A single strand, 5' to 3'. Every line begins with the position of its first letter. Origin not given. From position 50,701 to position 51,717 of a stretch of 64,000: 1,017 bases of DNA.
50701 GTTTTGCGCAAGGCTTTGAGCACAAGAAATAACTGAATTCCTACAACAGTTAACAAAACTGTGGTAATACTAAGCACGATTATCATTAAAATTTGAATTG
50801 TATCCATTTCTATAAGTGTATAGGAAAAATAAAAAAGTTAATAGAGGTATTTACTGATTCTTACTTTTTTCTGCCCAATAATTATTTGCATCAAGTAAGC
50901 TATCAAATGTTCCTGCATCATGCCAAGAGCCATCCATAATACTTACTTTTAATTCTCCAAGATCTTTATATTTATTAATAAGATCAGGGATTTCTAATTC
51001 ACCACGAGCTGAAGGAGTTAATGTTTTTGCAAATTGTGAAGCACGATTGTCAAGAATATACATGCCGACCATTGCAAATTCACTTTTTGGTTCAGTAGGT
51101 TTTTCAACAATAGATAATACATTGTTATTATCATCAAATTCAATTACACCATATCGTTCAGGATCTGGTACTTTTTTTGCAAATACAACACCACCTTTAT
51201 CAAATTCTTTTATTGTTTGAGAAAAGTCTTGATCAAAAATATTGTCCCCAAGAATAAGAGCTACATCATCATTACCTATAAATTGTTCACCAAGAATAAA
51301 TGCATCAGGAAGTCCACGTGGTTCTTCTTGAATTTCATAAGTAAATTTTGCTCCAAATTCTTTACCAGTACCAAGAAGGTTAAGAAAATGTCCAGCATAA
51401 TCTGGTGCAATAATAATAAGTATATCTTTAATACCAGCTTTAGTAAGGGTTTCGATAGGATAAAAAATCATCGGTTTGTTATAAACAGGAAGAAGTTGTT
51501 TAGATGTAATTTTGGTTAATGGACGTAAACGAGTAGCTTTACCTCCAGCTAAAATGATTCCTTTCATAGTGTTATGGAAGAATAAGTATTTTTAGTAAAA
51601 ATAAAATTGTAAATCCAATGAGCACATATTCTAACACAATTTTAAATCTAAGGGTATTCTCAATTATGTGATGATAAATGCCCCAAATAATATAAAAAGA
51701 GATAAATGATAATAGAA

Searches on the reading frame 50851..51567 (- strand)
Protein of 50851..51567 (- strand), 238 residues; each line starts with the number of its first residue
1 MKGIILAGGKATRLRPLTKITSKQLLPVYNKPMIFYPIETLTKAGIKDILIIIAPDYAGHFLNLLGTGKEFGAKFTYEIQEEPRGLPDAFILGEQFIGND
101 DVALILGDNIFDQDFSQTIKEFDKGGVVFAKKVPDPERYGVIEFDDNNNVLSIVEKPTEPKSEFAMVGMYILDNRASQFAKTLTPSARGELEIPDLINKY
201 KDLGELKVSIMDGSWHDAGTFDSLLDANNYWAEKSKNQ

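Call 31: search_protein_families(library=pfam, proteins=[window:50851-51567:-], max_evalue=0.001)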
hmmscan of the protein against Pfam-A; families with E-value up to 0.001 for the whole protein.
window:50851-51567:- (238 aa): 2 families
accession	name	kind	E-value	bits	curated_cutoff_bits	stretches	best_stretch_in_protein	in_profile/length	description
PF00483.29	NTP_transferase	-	2.5e-60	204.5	21.2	1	2-231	1-242/245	Nucleotidyl transferase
PF12804.13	NTP_transf_3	-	2.5e-09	38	27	1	3-117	1-105/160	MobA-like NTP transferase domain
